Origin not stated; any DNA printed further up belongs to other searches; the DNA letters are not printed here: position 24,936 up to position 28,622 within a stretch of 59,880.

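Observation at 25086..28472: Tail fiber with self-cleaving C-terminal chaperone and an internal duplication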

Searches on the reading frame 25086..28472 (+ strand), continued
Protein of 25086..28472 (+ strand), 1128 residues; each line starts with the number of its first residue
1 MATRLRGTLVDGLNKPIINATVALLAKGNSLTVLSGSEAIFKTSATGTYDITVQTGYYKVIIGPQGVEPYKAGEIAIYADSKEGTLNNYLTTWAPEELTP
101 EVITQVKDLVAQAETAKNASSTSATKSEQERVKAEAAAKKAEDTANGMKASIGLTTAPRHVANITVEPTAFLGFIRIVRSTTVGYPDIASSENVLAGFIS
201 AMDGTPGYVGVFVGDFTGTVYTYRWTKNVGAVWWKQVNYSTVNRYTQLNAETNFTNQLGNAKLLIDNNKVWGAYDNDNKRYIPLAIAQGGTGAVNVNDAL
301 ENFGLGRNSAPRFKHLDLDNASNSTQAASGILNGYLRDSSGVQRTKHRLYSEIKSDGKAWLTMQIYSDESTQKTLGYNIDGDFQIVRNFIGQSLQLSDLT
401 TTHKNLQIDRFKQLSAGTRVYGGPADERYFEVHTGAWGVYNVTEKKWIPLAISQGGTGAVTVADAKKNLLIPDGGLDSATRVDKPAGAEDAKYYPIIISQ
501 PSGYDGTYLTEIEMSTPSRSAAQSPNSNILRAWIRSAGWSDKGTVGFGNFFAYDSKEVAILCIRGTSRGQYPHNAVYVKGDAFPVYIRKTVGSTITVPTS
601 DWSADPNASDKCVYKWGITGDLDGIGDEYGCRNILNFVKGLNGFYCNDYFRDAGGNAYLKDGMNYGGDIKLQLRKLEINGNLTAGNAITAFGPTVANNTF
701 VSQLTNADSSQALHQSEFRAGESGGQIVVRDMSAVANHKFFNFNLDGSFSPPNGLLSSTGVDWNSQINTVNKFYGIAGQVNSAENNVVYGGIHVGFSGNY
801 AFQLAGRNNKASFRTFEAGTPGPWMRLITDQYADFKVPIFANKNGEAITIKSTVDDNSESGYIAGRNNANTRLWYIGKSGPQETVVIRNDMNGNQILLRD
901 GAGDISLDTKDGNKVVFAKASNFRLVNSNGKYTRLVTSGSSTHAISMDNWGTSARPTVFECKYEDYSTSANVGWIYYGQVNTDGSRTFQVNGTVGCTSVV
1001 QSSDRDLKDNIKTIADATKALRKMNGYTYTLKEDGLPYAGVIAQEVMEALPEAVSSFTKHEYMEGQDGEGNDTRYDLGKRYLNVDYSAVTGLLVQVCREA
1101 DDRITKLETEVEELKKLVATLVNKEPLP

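Call 16: find_homologous_proteins(query=window:25086-28469:+, max_evalue=1e-10)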
Query window:25086-28469:+ (1128 aa): 792 proteins with E <= 1e-10 among 8000 candidates; the best 120 are listed.
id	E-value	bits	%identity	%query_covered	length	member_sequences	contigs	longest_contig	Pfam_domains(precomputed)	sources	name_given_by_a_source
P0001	0.0e+0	2430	94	100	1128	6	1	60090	PF08400.17,PF13884.12,PF13620.13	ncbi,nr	ncbi:lateral tail fiber protein [Escherichia phage WildeMaa]|nr:lateral tail fiber protein [Escheric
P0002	0.0e+0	1765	72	100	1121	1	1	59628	PF08400.17,PF13884.12,PF13620.13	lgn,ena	-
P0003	0.0e+0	1122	48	64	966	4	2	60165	PF08400.17,PF13884.12,PF13620.13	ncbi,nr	ncbi:side tail fiber protein [Escherichia phage vB_Eco_SLUR76]|nr:side tail fiber protein [Escherich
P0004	0.0e+0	1104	62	73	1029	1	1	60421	PF08400.17,PF13884.12,PF13620.13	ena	-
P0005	0.0e+0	1074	60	73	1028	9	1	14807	PF08400.17,PF13884.12,PF13620.13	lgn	-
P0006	0.0e+0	1055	53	72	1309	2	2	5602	PF13884.12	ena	-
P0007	0.0e+0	1054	53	72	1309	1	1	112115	PF13884.12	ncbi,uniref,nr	ncbi:long tail fiber protein [Escherichia phage vB_EcoS_ESCO30]|uniref:Long tail fiber protein n=1 T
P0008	0.0e+0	1017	58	73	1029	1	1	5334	PF08400.17,PF13884.12,PF13620.13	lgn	-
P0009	9.2e-295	999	57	73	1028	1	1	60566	PF08400.17,PF13884.12,PF13620.13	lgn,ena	-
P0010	2.6e-294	998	49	87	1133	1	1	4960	PF13884.12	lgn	-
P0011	1.1e-292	992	57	73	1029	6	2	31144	PF08400.17,PF13884.12,PF13620.13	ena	-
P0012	6.3e-291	986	56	73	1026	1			PF08400.17,PF13884.12,PF13620.13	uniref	uniref:Tail fiber protein n=1 Tax=Cronobacter phage CSP1 TaxID=1983560 RepID=A0AB33C503_9CAUD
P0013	2.5e-290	984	56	73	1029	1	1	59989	PF08400.17,PF13884.12,PF13620.13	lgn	-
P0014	1.1e-275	936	54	73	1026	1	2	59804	PF08400.17,PF13884.12,PF13620.13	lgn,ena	-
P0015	1.3e-275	936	55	73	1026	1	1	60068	PF08400.17,PF13884.12,PF13620.13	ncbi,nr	ncbi:lateral tail fiber protein [Escherichia phage SeppeHuegi]|nr:lateral tail fiber protein [Escher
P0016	3.2e-275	934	54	73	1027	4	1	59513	PF08400.17,PF13884.12,PF13620.13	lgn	-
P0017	3.0e-273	928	46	78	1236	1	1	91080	PF13884.12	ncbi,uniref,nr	ncbi:hypothetical protein [Salmonella phage Stp1]|uniref:Peptidase S74 domain-containing protein n=1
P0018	5.8e-271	920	44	89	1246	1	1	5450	PF13884.12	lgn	-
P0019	1.1e-269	916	45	78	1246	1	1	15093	PF13884.12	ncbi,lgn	-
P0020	5.3e-266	904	42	89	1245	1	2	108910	PF13884.12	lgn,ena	-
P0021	2.7e-259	882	89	27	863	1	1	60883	PF08400.17,PF13884.12,PF13620.13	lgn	-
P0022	3.8e-251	855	44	72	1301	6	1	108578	PF13884.12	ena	-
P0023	3.2e-244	832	41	46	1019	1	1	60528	PF08400.17,PF13884.12,PF13620.13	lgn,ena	-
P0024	1.4e-235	803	40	64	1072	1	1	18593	PF08400.17,PF13884.12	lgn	-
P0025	2.4e-227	776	41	64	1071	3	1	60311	PF08400.17,PF13884.12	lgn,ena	-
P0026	4.9e-227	775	74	27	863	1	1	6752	PF08400.17,PF13884.12,PF13620.13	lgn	-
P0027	3.7e-222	759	70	27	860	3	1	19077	PF08400.17,PF13884.12,PF13620.13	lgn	-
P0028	1.7e-221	757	41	64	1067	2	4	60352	PF08400.17,PF13884.12,PF13620.13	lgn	-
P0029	3.0e-213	729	42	64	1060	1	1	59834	PF08400.17,PF13884.12,PF13620.13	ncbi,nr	ncbi:lateral tail fiber protein [Escherichia phage FritzHoffmann]|nr:lateral tail fiber protein [Esc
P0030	2.7e-211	723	49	62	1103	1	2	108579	PF13884.12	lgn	-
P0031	3.5e-210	719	44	60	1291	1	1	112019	PF13884.12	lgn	-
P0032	1.9e-201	690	48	62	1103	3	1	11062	PF13884.12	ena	-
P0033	7.2e-199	682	48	62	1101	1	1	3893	PF13884.12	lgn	-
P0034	1.4e-197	677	42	50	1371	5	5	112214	PF13884.12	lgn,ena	-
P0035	2.0e-196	674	47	63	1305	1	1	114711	PF13884.12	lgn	-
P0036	5.4e-194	665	49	38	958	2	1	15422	PF08400.17,PF13884.12,PF13620.13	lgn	-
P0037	7.1e-193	662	42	51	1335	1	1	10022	PF13884.12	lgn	-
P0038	5.0e-191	656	41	63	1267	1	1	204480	PF08400.17,PF13884.12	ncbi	ncbi:prophage tail fiber N-terminal domain and S74 family endopeptidase-containing protein [Escheric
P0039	6.3e-186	639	40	63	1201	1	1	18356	PF08400.17,PF13884.12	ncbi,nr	ncbi:prophage tail fiber N-terminal domain-containing protein [Escherichia coli]|nr:prophage tail fi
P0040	1.2e-185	638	41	64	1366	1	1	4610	PF13884.12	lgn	-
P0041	1.4e-180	621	35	76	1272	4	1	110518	PF13884.12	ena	-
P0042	5.8e-178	612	41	63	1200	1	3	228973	PF08400.17,PF13884.12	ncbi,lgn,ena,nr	ncbi:prophage tail fiber N-terminal domain-containing protein [Escherichia coli]|nr:prophage tail fi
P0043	6.1e-178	612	41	63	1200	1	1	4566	PF08400.17,PF13884.12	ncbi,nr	ncbi:prophage tail fiber N-terminal domain-containing protein [Escherichia coli]|nr:prophage tail fi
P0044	7.5e-178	612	41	63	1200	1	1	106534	PF08400.17,PF13884.12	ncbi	ncbi:TPA: prophage tail fiber N-terminal domain and S74 family endopeptidase-containing protein [Esc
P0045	8.9e-178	612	41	63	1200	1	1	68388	PF08400.17,PF13884.12,PF13620.13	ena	-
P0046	1.1e-177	611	39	67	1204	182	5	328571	PF08400.17,PF13884.12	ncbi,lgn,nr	ncbi:prophage tail fiber N-terminal domain and S74 family endopeptidase-containing protein [Escheric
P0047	1.4e-177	611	40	63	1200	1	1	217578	PF08400.17,PF13884.12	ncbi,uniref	ncbi:prophage tail fiber N-terminal domain and S74 family endopeptidase-containing protein [Escheric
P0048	1.8e-177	611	41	63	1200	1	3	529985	PF08400.17,PF13884.12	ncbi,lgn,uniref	ncbi:prophage tail fiber N-terminal domain and S74 family endopeptidase-containing protein [Escheric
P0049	1.9e-177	611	41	63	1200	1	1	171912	PF08400.17,PF13884.12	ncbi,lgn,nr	ncbi:TPA: prophage tail fiber N-terminal domain-containing protein [Escherichia coli]|nr:prophage ta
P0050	2.0e-177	611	41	63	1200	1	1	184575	PF08400.17,PF13884.12,PF13620.13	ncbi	-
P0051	2.7e-177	610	41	63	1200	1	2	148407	PF08400.17,PF13884.12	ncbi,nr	ncbi:TPA: prophage tail fiber N-terminal domain-containing protein [Escherichia coli]|nr:prophage ta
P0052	3.3e-177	610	41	63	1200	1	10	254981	PF08400.17,PF13884.12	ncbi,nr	ncbi:prophage tail fiber N-terminal domain-containing protein [Escherichia coli]|nr:phage tail prote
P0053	3.6e-177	610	41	63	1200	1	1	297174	PF08400.17,PF13884.12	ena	-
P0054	3.9e-177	610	41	63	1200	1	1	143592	PF08400.17,PF13884.12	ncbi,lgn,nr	ncbi:TPA: prophage tail fiber N-terminal domain-containing protein [Escherichia coli]|nr:prophage ta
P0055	4.3e-177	610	41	63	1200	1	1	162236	PF08400.17,PF13884.12,PF13620.13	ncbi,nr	ncbi:prophage tail fiber N-terminal domain-containing protein [Escherichia coli]|nr:prophage tail fi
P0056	4.8e-177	609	40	62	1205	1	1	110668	PF08400.17,PF13884.12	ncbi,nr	ncbi:TPA: phage tail protein [Escherichia coli]|nr:phage tail protein [Escherichia coli]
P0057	5.0e-177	609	40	63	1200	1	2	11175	PF08400.17,PF13884.12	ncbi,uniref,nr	ncbi:phage tail protein [Escherichia coli]|uniref:Phage tail protein n=6 Tax=Escherichia coli TaxID=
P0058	5.3e-177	609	41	63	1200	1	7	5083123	PF08400.17,PF13884.12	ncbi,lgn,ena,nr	ncbi:prophage tail fiber N-terminal domain-containing protein [Escherichia coli]|nr:prophage tail fi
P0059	6.2e-177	609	41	63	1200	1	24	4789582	PF08400.17,PF13884.12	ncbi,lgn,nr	ncbi:prophage tail fiber N-terminal domain-containing protein [Escherichia coli]|nr:phage tail prote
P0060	6.6e-177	609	40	63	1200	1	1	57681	PF08400.17,PF13884.12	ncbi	ncbi:TPA: prophage tail fiber N-terminal domain and S74 family endopeptidase-containing protein [Esc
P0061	8.2e-177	609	41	63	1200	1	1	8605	PF08400.17,PF13884.12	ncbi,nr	ncbi:prophage tail fiber N-terminal domain-containing protein [Escherichia coli]|nr:prophage tail fi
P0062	1.0e-176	608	40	63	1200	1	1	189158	PF08400.17,PF13884.12,PF13620.13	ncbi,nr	ncbi:prophage tail fiber N-terminal domain-containing protein [Escherichia coli]|nr:prophage tail fi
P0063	1.1e-176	608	41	63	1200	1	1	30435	PF08400.17,PF13884.12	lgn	-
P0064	1.5e-176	608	41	63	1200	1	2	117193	PF08400.17,PF13884.12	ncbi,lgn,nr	ncbi:phage tail protein [Escherichia coli]|nr:phage tail protein [Escherichia coli] EGA8971896.1 pha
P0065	1.8e-176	607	41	63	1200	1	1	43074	PF08400.17,PF13884.12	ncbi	ncbi:TPA: prophage tail fiber N-terminal domain and S74 family endopeptidase-containing protein [Esc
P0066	1.9e-176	607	51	26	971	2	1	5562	PF08400.17,PF13884.12,PF13620.13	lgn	-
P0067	3.0e-176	607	41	63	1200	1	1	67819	PF08400.17,PF13884.12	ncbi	ncbi:phage tail protein [Escherichia coli]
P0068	3.1e-176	607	41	63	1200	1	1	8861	PF08400.17,PF13884.12,PF13620.13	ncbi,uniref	ncbi:prophage tail fiber N-terminal domain and S74 family endopeptidase-containing protein [Escheric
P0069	3.6e-176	606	40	63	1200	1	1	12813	PF08400.17,PF13884.12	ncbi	ncbi:prophage tail fiber N-terminal domain and S74 family endopeptidase-containing protein [Escheric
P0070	3.8e-176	606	41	63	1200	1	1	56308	PF08400.17,PF13884.12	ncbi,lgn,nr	ncbi:phage tail protein [Escherichia coli]|nr:phage tail protein [Escherichia coli]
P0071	4.6e-176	606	40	63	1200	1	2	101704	PF08400.17,PF13884.12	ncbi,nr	ncbi:phage tail protein [Escherichia coli]|nr:phage tail protein [Escherichia coli] EGI4474451.1 pha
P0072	5.5e-176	606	41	63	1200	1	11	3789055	PF08400.17,PF13884.12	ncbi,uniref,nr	ncbi:phage tail protein [Escherichia coli]|uniref:prophage tail fiber N-terminal domain and S74 fami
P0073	5.8e-176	606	40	63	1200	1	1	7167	PF08400.17,PF13884.12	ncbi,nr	ncbi:TPA: prophage tail fiber N-terminal domain-containing protein [Escherichia coli]|nr:prophage ta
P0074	7.0e-176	605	41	63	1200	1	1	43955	PF08400.17,PF13884.12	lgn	-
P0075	1.1e-175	605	41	63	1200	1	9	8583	PF08400.17,PF13884.12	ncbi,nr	ncbi:phage tail protein [Escherichia coli]|nr:phage tail protein [Escherichia coli] EFP8270804.1 pha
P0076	1.5e-175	604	40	63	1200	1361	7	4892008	PF08400.17,PF13884.12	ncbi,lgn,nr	ncbi:phage tail protein [Escherichia coli]|nr:phage tail protein [Escherichia coli] MBA8215470.1 pro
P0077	2.0e-175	604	40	63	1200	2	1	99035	PF08400.17,PF13884.12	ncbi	ncbi:TPA: prophage tail fiber N-terminal domain and S74 family endopeptidase-containing protein [Esc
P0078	2.5e-175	604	40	63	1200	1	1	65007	PF08400.17,PF13884.12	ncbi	ncbi:prophage tail fiber N-terminal domain and S74 family endopeptidase-containing protein [Escheric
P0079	2.5e-175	604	40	63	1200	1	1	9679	PF08400.17,PF13884.12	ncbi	-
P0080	3.8e-175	603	40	63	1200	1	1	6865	PF08400.17,PF13884.12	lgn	-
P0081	3.9e-175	603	39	63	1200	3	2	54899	PF08400.17,PF13884.12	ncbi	-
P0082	4.5e-175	603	40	63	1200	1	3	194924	PF08400.17,PF13884.12,PF13620.13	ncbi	ncbi:prophage tail fiber N-terminal domain and S74 family endopeptidase-containing protein [Escheric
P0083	5.2e-175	603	40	63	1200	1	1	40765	PF08400.17,PF13884.12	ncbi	-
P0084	5.9e-175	602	41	63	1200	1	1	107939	PF08400.17,PF13884.12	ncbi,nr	ncbi:phage tail protein [Escherichia coli]|nr:phage tail protein [Escherichia coli]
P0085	8.0e-175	602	40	63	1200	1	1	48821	PF08400.17,PF13884.12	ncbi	ncbi:prophage tail fiber N-terminal domain and S74 family endopeptidase-containing protein [Escheric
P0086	9.9e-175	602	40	63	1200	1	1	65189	PF08400.17,PF13884.12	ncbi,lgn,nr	ncbi:TPA: prophage tail fiber N-terminal domain-containing protein [Escherichia coli]|nr:prophage ta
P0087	9.9e-175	602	40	63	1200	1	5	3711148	PF08400.17,PF13884.12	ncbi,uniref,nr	ncbi:prophage tail fiber N-terminal domain and S74 family endopeptidase-containing protein [Escheric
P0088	1.1e-174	602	40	63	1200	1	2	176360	PF08400.17,PF13884.12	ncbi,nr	ncbi:prophage tail fiber N-terminal domain-containing protein [Escherichia coli]|nr:prophage tail fi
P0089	1.2e-174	601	40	63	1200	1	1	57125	PF08400.17,PF13884.12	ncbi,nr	ncbi:phage tail protein [Escherichia coli]|nr:phage tail protein [Escherichia coli]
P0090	1.5e-174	601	40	63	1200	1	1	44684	PF08400.17,PF13884.12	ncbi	-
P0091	4.0e-174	600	40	63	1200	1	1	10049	PF08400.17,PF13884.12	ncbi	ncbi:prophage tail fiber N-terminal domain and S74 family endopeptidase-containing protein [Escheric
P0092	4.4e-174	600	40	63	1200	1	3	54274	PF08400.17,PF13884.12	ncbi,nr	ncbi:prophage tail fiber N-terminal domain-containing protein [Escherichia coli]|nr:phage tail prote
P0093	5.6e-174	599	40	63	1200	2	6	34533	PF08400.17,PF13884.12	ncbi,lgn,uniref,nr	ncbi:prophage tail fiber N-terminal domain and S74 family endopeptidase-containing protein [Escheric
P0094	4.7e-173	596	50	25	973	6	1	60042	PF08400.17,PF13884.12,PF13620.13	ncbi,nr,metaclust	ncbi:tail fiber protein [Escherichia phage Greed]|nr:tail fiber protein [Escherichia phage Greed]|me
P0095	3.1e-172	593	40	63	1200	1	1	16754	PF08400.17,PF13884.12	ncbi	-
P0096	8.4e-167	575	51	25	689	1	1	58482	PF08400.17,PF13884.12,PF13620.13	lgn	-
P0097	1.2e-166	575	41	63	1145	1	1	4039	PF08400.17,PF13884.12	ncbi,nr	ncbi:phage tail protein, partial [Escherichia coli]|nr:phage tail protein [Escherichia coli]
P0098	1.5e-166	575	40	63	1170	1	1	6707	PF08400.17,PF13884.12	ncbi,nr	ncbi:TPA: phage tail protein, partial [Escherichia coli]|nr:phage tail protein [Escherichia coli]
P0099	6.1e-166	573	40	63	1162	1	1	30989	PF08400.17,PF13884.12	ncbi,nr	ncbi:phage tail protein, partial [Escherichia coli]|nr:phage tail protein [Escherichia coli]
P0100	5.4e-165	569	40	63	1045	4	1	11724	PF13884.12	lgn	-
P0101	5.5e-165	569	41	63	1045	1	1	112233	PF13884.12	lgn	-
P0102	6.5e-165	569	43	34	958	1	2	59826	PF08400.17,PF13884.12,PF13620.13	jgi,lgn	jgi:hypothetical protein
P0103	1.2e-163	565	41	35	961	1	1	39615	PF08400.17,PF13884.12,PF13620.13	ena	-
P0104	1.0e-160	555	40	63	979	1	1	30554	PF13884.12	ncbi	ncbi:tail fiber domain-containing protein, partial [Escherichia coli]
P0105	1.4e-160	555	40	63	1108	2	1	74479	PF08400.17,PF13884.12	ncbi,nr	ncbi:TPA: prophage tail fiber N-terminal domain-containing protein, partial [Escherichia coli]|nr:pr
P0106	2.0e-160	554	40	63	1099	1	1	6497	PF08400.17,PF13884.12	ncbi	ncbi:tail fiber domain-containing protein, partial [Escherichia coli]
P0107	2.0e-160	554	40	63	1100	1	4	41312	PF08400.17,PF13884.12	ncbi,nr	ncbi:TPA: tail fiber domain-containing protein, partial [Escherichia coli]|nr:tail fiber domain-cont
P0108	4.7e-160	553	39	31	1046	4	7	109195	PF13884.12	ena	-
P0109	3.8e-159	550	39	31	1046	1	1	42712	PF13884.12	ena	-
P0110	6.9e-159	549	43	51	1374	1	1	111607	PF13884.12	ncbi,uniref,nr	ncbi:lateral tail fiber protein [Escherichia phage HildyBeyeler]|uniref:Lateral tail fiber protein n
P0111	2.7e-157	544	38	57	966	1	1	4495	PF08400.17,PF13884.12,PF13620.13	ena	-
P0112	1.3e-156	542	38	63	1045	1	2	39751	PF13884.12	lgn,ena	-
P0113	1.3e-155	538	40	63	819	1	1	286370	PF13884.12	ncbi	ncbi:tail fiber domain-containing protein [Escherichia coli]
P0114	7.2e-155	536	40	63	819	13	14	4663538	PF13884.12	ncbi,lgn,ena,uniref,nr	ncbi:tail fiber domain-containing protein [Escherichia coli]|uniref:tail fiber domain-containing pro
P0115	8.5e-151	522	46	25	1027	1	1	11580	PF08400.17,PF13884.12,PF13620.13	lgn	-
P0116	2.9e-149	517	38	57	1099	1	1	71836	PF08400.17,PF13884.12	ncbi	ncbi:TPA: prophage tail fiber N-terminal domain-containing protein [Escherichia coli]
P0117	7.1e-149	516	39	38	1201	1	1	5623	PF13884.12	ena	-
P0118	1.4e-148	515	39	38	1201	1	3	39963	PF13884.12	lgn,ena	-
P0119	1.3e-138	482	42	35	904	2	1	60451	PF08400.17,PF13884.12,PF13620.13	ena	-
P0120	2.1e-138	481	43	35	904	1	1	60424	PF08400.17,PF13884.12,PF13620.13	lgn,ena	-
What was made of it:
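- It is 94% aa identical to the WildeMaa lateral tail fibre (call 16).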

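Call 18: search_protein_families(library=ncbifam, proteins=[window:25086-28469:+], max_evalue=1)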
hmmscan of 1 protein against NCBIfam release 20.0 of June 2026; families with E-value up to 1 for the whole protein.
window:25086-28469:+ (1128 aa): 0 families
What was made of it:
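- Tried and rejected: NCBIfam gave no family (call 18).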

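Call 77: list_cluster_members(proteins=[window:25086-28469:+])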
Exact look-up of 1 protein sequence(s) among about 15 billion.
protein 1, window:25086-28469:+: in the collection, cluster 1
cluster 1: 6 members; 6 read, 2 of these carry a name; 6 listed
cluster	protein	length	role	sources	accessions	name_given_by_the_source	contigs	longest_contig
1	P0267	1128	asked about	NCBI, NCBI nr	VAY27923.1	side tail fiber protein [Escherichia phage vB_Eco_SLUR75]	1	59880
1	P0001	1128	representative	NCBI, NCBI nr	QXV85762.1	lateral tail fiber protein [Escherichia phage WildeMaa]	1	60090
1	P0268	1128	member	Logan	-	-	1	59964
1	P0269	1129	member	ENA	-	-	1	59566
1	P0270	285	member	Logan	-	-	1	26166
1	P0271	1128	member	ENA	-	-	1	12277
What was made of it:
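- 25086..28472 (+): Lateral (side) tail fibre gene, 1128 aa plus stop. Predicted sizes: 122.5 kDa precursor, 108.4 kDa mature. Exact match to VAY27923.1, side tail fiber protein of phage vB_Eco_SLUR75 (call 77).
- The exact sequence is VAY27923.1, side tail fiber protein of SLUR75, on a 59,880-bp contig (call 77).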
